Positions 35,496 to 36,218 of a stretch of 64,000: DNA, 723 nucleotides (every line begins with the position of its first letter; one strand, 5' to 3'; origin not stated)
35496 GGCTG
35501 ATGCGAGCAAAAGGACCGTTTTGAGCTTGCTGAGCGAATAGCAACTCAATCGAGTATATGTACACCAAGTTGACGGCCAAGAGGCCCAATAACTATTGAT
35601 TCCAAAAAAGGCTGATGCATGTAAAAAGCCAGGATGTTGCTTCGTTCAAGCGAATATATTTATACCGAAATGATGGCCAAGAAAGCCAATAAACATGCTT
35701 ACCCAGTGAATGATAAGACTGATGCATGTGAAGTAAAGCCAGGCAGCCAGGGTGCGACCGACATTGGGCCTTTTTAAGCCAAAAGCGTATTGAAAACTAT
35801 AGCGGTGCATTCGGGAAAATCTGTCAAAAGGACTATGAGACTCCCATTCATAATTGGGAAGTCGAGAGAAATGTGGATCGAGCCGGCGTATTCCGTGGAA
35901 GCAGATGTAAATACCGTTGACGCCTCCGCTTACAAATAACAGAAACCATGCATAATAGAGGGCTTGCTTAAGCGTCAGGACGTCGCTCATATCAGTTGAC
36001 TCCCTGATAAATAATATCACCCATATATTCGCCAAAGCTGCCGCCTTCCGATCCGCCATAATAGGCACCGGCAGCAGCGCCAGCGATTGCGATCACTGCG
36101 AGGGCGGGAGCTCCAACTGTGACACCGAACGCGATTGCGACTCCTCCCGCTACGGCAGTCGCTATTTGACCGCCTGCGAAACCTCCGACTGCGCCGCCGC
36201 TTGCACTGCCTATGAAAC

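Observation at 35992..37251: Effector candidate combining a peptidoglycan-binding LysM domain with a C-terminal glycine-zipper membrane region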

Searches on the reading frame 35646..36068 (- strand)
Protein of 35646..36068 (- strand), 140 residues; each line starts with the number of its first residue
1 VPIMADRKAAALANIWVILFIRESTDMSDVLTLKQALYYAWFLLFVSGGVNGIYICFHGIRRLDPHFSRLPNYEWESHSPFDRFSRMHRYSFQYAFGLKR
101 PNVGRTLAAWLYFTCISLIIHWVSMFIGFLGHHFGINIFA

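Call 3: search_protein_families(library=pfam, proteins=[window:35646-36068:-], max_evalue=0.01)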
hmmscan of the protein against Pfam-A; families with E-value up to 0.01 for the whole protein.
window:35646-36068:- (140 aa): 0 families

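Call 4: search_protein_families(library=ncbifam, proteins=[window:35646-36068:-], max_evalue=0.01)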
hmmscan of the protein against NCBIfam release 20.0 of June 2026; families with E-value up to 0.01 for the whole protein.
window:35646-36068:- (140 aa): 0 families

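Call 32: search_protein_families(library=pfam, proteins=[window:35649-35990:-], max_evalue=10)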
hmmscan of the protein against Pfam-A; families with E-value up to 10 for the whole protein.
window:35649-35990:- (114 aa): 0 families

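Call 69: search_protein_families(library=ncbifam, proteins=[window:35649-35990:-], max_evalue=10)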
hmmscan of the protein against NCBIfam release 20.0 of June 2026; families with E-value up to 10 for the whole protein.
window:35649-35990:- (114 aa): 0 families
